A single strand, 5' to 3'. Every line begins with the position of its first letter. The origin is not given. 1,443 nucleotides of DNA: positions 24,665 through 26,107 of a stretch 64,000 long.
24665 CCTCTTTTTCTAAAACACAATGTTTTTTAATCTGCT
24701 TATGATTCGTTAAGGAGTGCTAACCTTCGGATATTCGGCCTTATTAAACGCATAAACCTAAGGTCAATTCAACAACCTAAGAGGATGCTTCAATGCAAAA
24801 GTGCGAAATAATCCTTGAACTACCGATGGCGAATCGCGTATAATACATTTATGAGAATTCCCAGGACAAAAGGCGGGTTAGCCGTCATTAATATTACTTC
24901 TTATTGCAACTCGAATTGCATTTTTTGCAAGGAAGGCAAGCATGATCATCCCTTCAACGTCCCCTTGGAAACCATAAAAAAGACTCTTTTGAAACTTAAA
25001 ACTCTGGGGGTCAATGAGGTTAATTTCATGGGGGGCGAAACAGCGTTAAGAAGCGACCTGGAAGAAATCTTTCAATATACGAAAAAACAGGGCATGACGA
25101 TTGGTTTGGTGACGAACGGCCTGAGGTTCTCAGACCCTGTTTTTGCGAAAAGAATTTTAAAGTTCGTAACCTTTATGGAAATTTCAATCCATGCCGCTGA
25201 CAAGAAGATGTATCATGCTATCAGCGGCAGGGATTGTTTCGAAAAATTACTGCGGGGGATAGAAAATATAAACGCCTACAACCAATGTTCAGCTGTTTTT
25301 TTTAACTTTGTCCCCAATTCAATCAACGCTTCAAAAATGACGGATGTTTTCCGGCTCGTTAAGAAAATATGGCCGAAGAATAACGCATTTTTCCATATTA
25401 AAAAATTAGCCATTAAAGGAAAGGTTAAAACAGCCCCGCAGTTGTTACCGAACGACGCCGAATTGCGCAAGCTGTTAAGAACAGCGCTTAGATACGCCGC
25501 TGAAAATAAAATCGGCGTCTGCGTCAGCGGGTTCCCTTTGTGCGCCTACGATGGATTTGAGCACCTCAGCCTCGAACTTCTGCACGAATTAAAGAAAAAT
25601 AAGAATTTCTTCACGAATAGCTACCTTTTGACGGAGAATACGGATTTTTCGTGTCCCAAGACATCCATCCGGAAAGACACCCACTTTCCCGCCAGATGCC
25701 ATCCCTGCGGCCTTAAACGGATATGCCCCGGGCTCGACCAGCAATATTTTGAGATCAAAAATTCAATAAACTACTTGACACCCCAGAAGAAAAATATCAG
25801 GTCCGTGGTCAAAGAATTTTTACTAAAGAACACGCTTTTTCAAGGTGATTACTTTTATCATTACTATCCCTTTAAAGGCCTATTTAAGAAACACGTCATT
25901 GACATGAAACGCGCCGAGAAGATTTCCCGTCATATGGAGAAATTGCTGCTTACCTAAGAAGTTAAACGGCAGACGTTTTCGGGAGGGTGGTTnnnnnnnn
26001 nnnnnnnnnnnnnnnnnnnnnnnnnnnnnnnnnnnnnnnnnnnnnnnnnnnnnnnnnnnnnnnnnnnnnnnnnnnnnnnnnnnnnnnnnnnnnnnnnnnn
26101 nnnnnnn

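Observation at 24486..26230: Radical SAM/SPASM gene flanked by a live yifB 3' end and a decayed duplicate of the same 3' end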

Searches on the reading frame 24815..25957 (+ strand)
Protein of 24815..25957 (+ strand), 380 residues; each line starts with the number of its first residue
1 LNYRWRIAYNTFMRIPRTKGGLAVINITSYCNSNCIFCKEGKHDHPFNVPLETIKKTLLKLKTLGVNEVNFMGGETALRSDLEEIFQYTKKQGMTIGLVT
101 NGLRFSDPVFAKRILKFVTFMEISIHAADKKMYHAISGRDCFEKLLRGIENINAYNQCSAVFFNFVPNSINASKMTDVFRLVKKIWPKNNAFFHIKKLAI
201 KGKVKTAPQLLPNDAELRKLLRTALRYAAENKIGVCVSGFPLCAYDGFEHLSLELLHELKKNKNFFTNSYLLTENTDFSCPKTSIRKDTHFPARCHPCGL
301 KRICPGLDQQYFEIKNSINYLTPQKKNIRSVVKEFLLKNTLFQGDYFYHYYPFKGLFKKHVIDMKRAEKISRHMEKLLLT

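Call 7: search_protein_families(library=pfam, proteins=[window:24815-25957:+], max_evalue=0.01)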
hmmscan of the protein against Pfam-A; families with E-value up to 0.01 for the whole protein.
window:24815-25957:+ (380 aa): 1 family
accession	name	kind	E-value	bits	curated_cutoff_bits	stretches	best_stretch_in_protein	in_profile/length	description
PF04055.27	Radical_SAM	-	1.6e-21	77.6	29.5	1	25-159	1-143/166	Radical SAM superfamily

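Call 9: search_protein_families(library=ncbifam, proteins=[window:24815-25957:+], max_evalue=1)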
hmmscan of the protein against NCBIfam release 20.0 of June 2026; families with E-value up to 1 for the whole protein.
window:24815-25957:+ (380 aa): 59 families (the best 25 are shown)
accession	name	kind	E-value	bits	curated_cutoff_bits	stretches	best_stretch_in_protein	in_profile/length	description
TIGR02668.1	moaA_archaeal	equivalog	5.3e-23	81.4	325.25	1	25-195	14-183/303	GTP 3',8-cyclase MoaA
NF001199.0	PRK00164.2-1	equivalog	9.3e-21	74.3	231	1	25-184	16-177/308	GTP 3',8-cyclase MoaA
TIGR04054.1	rSAM_NirJ1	equivalog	3.6e-17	62.1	650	1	18-195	33-210/387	putative heme d1 biosynthesis radical SAM protein NirJ1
NF045646.2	rSAM_Se_TrsS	equivalog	4.9e-17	61.6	490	1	22-208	87-276/441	radical SAM (seleno)protein TrsS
TIGR03977.1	rSAM_pair_HxsC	equivalog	1.4e-16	60.2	267.9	1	24-245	28-253/292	His-Xaa-Ser system radical SAM maturase HxsC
NF038332.1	rSAM_rare_HxsC4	exception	2.3e-16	59.9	500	1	25-247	18-246/335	radical SAM protein HxsC4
NF038283.1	viperin_w_prok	equivalog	7.3e-15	54.9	180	1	27-193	8-186/281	viperin family antiviral radical SAM protein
TIGR04546.1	rSAM_ahbC_deAc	equivalog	1.8e-14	53.4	650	1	19-195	37-213/390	12,18-didecarboxysiroheme deacetylase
TIGR02666.1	moaA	equivalog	4.6e-14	52.1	284.05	1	25-183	14-181/336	GTP 3',8-cyclase MoaA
TIGR04545.1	rSAM_ahbD_hemeb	equivalog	6.1e-14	52.2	500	1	26-205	5-182/339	heme b synthase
NF050035.1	rSAM_WgK_link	exception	1.4e-13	50.6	650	1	21-171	9-162/367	radical SAM/SPASM peptide maturase WgkB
NF045574.1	sacti_mat_StsB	exception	9.2e-13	47.8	625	1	25-184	100-258/466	StsB family radical SAM/SPASM domain sactipeptide maturase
TIGR04347.1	pseudo_SAM_Halo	equivalog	1.3e-12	47.7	525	1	21-197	38-214/390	TIGR04347 family pseudo-SAM/SPASM protein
TIGR04317.1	W_rSAM_matur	equivalog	1.3e-12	47.5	380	1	25-184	8-173/349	tungsten cofactor oxidoreductase radical SAM maturase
TIGR03962.1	mycofact_rSAM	equivalog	7.2e-12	45.1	265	1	26-184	17-175/339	mycofactocin radical SAM maturase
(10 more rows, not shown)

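Call 10: find_homologous_proteins(query=window:24851-25957:+, max_evalue=0.001)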
Query window:24851-25957:+ (368 aa): 7 proteins with E <= 0.001 among 1565 candidates.
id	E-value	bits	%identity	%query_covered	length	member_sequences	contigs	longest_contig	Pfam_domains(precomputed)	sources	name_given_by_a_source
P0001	4.1e-250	847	100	100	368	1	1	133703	PF04055.28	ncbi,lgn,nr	ncbi:MAG: radical SAM protein [Candidatus Omnitrophota bacterium]|nr:radical SAM protein [Candidatus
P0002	2.0e-115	404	54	92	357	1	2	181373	PF04055.28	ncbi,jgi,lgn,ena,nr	ncbi:MAG TPA: hypothetical protein DCL35_02580 [Candidatus Omnitrophica bacterium]|nr:hypothetical p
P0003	4.3e-106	373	47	99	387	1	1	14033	PF04055.28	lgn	-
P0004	3.7e-8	51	27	63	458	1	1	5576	PF13186.12,PF04055.28,PF13353.12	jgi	jgi:radical SAM protein with 4Fe4S-binding SPASM domain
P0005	3.2e-6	44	28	47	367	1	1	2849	PF04055.28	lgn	-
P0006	2.4e-5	42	28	34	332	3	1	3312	PF13186.12,PF04055.28,PF13353.12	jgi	jgi:radical SAM protein with 4Fe4S-binding SPASM domain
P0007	1.1e-4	39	28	33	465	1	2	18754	PF04055.28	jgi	-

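Call 12: find_encoding_contigs(protein=P0002, flank=10000, max_places=4)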
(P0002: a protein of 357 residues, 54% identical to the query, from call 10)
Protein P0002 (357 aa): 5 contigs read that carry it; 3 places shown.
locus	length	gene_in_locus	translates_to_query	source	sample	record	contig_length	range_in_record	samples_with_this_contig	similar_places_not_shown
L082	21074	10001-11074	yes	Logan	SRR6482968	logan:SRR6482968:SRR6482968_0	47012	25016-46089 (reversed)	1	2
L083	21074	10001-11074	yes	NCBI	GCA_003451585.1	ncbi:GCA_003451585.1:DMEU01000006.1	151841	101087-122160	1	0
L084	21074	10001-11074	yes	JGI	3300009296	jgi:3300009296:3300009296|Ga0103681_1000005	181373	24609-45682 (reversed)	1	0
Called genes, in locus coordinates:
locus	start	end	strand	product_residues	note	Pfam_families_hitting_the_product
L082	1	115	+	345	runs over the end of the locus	?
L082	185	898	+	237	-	-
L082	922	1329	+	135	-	PF27806:HxsD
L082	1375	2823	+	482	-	PF13353:Fer4_12, PF04055:Radical_SAM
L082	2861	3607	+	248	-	-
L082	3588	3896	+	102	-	-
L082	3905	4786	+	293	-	PF04055:Radical_SAM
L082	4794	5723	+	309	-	PF04055:Radical_SAM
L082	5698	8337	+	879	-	PF02310:B12-binding (weak), PF04055:Radical_SAM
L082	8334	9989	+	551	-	PF04055:Radical_SAM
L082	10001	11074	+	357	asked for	PF04055:Radical_SAM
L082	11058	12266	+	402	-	PF13353:Fer4_12 (weak), PF04055:Radical_SAM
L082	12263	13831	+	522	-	PF02310:B12-binding, PF04055:Radical_SAM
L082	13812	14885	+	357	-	PF04055:Radical_SAM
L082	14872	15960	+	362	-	PF04055:Radical_SAM, PF13186:SPASM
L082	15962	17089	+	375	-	PF00919:UPF0004, PF04055:Radical_SAM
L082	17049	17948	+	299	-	PF04055:Radical_SAM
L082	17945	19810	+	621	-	PF04055:Radical_SAM, PF13353:Fer4_12 (faint), PF04055:Radical_SAM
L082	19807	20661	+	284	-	PF04055:Radical_SAM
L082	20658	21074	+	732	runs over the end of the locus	PF02310:B12-binding, PF04055:Radical_SAM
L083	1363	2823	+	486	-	PF04055:Radical_SAM, PF13353:Fer4_12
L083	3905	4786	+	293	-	PF04055:Radical_SAM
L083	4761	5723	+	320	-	PF04055:Radical_SAM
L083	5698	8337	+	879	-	PF02310:B12-binding (weak), PF04055:Radical_SAM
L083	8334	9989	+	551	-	PF04055:Radical_SAM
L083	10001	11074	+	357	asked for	PF04055:Radical_SAM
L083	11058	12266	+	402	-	PF13353:Fer4_12 (weak), PF04055:Radical_SAM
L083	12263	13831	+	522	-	PF02310:B12-binding, PF04055:Radical_SAM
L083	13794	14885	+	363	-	PF04055:Radical_SAM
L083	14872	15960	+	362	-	PF04055:Radical_SAM, PF13186:SPASM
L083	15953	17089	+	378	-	PF00919:UPF0004, PF04055:Radical_SAM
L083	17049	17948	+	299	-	PF04055:Radical_SAM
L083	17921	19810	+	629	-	PF04055:Radical_SAM, PF13353:Fer4_12 (faint), PF04055:Radical_SAM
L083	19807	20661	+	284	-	PF04055:Radical_SAM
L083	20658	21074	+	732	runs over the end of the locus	PF02310:B12-binding, PF04055:Radical_SAM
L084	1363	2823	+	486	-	PF04055:Radical_SAM, PF13353:Fer4_12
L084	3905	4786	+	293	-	PF04055:Radical_SAM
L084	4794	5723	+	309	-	PF04055:Radical_SAM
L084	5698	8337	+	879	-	PF02310:B12-binding (weak), PF04055:Radical_SAM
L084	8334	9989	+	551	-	PF04055:Radical_SAM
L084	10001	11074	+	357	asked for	PF04055:Radical_SAM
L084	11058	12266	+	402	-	PF13353:Fer4_12 (weak), PF04055:Radical_SAM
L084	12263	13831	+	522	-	PF02310:B12-binding, PF04055:Radical_SAM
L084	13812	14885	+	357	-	PF04055:Radical_SAM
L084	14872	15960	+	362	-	PF04055:Radical_SAM, PF13186:SPASM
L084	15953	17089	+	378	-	PF00919:UPF0004, PF04055:Radical_SAM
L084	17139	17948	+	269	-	PF04055:Radical_SAM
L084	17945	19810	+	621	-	PF04055:Radical_SAM, PF13353:Fer4_12 (faint), PF04055:Radical_SAM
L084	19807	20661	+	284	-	PF04055:Radical_SAM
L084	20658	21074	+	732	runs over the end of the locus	PF02310:B12-binding, PF04055:Radical_SAM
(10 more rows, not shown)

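Call 13: find_encoding_contigs(protein=P0003, flank=10000, max_places=4)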
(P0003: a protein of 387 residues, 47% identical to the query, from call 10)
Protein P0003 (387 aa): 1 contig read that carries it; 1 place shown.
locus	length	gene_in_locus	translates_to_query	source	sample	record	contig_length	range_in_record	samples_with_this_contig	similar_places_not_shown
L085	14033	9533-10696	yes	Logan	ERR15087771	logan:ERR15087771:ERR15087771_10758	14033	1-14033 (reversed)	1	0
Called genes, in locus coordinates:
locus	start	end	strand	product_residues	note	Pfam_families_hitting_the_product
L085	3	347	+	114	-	?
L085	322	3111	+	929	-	PF02310:B12-binding, PF04055:Radical_SAM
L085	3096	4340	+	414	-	PF13353:Fer4_12 (weak), PF04055:Radical_SAM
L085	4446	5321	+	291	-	PF04055:Radical_SAM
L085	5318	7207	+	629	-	PF04055:Radical_SAM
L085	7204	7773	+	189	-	PF01812:5-FTHF_cyc-lig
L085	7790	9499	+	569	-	PF04055:Radical_SAM, PF00149:Metallophos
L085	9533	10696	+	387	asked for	PF04055:Radical_SAM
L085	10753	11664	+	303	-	PF04055:Radical_SAM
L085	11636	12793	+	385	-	PF04055:Radical_SAM, PF13353:Fer4_12 (weak)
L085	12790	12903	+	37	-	-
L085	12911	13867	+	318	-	PF04055:Radical_SAM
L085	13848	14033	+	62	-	?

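Call 46: search_protein_families(library=pfam, proteins=[P0002, P0003], max_evalue=10)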
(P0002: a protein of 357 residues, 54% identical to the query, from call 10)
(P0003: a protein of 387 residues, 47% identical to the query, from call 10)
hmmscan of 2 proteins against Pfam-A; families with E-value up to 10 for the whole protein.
P0002 (357 aa): 5 families
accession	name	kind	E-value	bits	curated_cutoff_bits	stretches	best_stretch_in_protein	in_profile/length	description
PF04055.27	Radical_SAM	-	1.7e-20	74.3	29.5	1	22-177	2-165/166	Radical SAM superfamily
PF13353.11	Fer4_12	-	0.0018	19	22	1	20-115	8-107/137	4Fe-4S single cluster domain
PF00702.32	Hydrolase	-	0.088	13.6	26.4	1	69-119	94-146/191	haloacid dehalogenase-like hydrolase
PF19238.5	Radical_SAM_2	-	0.17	12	26.7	1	113-179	76-142/151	Radical SAM-like domain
PF04106.18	ATG5_UblB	-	0.2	12.7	20.4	1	62-138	18-76/81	Autophagy protein ATG5, UblB domain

P0003 (387 aa): 4 families
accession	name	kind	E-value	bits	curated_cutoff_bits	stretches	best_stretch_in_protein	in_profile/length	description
PF04055.27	Radical_SAM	-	1.7e-20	74.3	29.5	1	22-160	2-149/166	Radical SAM superfamily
PF13353.11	Fer4_12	-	0.00045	21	22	1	24-114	12-109/137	4Fe-4S single cluster domain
PF00702.32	Hydrolase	-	0.0028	18.5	26.4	1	64-130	89-161/191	haloacid dehalogenase-like hydrolase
PF13344.12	Hydrolase_6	-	0.16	12.4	27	1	79-115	20-55/101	Haloacid dehalogenase-like hydrolase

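Call 55: search_protein_representatives(protein=window:24851-25957:+)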
Query: 368 residues. Proteins with E-value up to 0.001 (for the whole library): 13394; up to 1e-10: 1144; up to 1e-30: 23. The best 150 are listed.
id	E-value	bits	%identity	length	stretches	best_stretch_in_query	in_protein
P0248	1.9e-97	342.9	46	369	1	4-340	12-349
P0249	4.7e-69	249.5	37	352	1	3-342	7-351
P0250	2.5e-59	217.5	28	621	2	10-325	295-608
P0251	1.1e-53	198.9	32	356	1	4-326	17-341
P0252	2.3e-51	191.3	30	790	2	11-322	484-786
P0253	5.9e-47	176.8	25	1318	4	13-304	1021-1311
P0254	5.9e-44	166.9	31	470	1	9-315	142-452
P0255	1.3e-42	162.5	25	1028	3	13-235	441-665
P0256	3.6e-42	161.1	26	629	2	7-313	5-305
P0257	6.6e-42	160.2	32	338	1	4-299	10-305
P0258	2.8e-39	151.6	31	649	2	11-311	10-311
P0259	7.2e-39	150.2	25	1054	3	13-300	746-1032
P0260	4.9e-37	144.2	29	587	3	12-310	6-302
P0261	6.6e-34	133.9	29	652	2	12-304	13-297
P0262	2.8e-33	131.8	27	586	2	17-318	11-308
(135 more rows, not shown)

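Call 59: search_protein_families(library=padloc, proteins=[window:24851-25957:+], max_evalue=0.001)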
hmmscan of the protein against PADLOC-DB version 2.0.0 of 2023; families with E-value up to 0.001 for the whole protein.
window:24851-25957:+ (368 aa): 3 families
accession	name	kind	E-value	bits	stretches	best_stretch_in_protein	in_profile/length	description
PDLC02903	pVip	-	1.1e-18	65.7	1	14-183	5-171/257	Viperins not associated with kinases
PDLC02904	pVip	-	1.6e-16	58.7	1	15-183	9-175/262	Viperins associated with kinases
PDLC02905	pVip-kinase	-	1.1e-06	26.2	1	19-160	192-342/474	Viperin-kinase fusion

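Call 60: predict_structure(alignment_id=A3)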
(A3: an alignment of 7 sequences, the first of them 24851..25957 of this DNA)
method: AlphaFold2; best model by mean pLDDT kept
length: 368 residues; sequences in the alignment: 7
mean_pLDDT: 54.8   pTM: 0.56
mean pLDDT of the five models: 54.8, 54.3, 53.5, 53.2, 53.1
residues with pLDDT >= 90: 11; 70-90: 97; 50-70: 93; < 50: 167
segments of 3 or more residues with pLDDT < 50: 1-8, 19-34, 187-198, 227-321, 327-349, 361-368
pLDDT, mean of each block of 10 residues (from residue 1): 36 59 42 62 82 73 74 94 80 84 82 68 63 82 62 65 79 64 51 43 68 69 50 29 35 27 27 23 23 29 35 40 47 38 40 56 41
secondary structure, 60 per line:
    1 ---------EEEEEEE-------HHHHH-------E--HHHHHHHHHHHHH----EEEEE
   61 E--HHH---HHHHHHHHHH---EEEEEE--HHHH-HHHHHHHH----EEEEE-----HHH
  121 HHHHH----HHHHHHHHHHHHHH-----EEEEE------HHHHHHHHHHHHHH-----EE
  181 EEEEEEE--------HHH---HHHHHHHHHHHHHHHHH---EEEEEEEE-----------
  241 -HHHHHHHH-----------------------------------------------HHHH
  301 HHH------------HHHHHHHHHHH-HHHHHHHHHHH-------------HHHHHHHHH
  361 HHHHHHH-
elements in order: E10-16 H24-28 H39-51 E56-61 H70-79 E83-88 H91-94 H96-103 E108-112 H118-125 H130-143 E149-153 H160-173 E179-187 H202-218 E222-229 H242-249 H297-303 H316-326 H328-338 H352-367

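Call 62: search_solved_structures(query=A2, max_evalue=0.001, show_alignments=1)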
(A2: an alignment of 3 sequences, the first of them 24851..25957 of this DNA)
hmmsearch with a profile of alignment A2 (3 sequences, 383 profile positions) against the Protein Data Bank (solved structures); distinct sequences matched with E-value up to 0.001: 16.
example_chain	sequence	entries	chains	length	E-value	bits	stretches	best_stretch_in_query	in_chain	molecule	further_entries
7tol_A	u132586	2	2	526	2.9e-10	42.9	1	17-176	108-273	glycerol dibiphytanyl glycerol tetraether - macrocyclic archaeol synthase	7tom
5vsl_A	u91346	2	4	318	6.6e-08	35.2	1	23-178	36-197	Radical S-adenosyl methionine domain-containing protein 2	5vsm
6q2p_A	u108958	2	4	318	1e-07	34.6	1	23-168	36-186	Radical S-adenosyl methionine domain-containing protein 2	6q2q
6efn_A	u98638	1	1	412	1.5e-07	34.1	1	21-175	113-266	Sporulation killing factor maturation protein SkfB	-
7n7h_A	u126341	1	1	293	1.8e-06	30.5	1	23-175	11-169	VIPERIN-LIKE ENZYME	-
6b4c_A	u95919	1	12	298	3.6e-06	29.5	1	25-127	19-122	Viperin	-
7n7i_A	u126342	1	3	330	4.1e-06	29.3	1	25-127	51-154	Viperin-like enzyme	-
9dgw_A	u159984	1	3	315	4.2e-06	29.3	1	25-127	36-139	Radical SAM core domain-containing protein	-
9dfw_A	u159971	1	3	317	4.6e-06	29.2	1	25-127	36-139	Radical SAM core domain-containing protein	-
7vob_C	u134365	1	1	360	1e-05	28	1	22-100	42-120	Cytosylglucuronate decarboxylase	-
7voc_C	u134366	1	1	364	1.1e-05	27.9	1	22-100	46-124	Cytosylglucuronate decarboxylase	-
9dfu_A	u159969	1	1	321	3.3e-05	26.3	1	23-145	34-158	Radical SAM core domain-containing protein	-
9dfn_A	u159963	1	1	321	3.9e-05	26.1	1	23-145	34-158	Radical SAM core domain-containing protein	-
2fb2_A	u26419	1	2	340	0.00026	23.4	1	21-155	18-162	Molybdenum cofactor biosynthesis protein A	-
1tv7_A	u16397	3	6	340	0.00036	22.9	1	21-155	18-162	Molybdenum cofactor biosynthesis protein A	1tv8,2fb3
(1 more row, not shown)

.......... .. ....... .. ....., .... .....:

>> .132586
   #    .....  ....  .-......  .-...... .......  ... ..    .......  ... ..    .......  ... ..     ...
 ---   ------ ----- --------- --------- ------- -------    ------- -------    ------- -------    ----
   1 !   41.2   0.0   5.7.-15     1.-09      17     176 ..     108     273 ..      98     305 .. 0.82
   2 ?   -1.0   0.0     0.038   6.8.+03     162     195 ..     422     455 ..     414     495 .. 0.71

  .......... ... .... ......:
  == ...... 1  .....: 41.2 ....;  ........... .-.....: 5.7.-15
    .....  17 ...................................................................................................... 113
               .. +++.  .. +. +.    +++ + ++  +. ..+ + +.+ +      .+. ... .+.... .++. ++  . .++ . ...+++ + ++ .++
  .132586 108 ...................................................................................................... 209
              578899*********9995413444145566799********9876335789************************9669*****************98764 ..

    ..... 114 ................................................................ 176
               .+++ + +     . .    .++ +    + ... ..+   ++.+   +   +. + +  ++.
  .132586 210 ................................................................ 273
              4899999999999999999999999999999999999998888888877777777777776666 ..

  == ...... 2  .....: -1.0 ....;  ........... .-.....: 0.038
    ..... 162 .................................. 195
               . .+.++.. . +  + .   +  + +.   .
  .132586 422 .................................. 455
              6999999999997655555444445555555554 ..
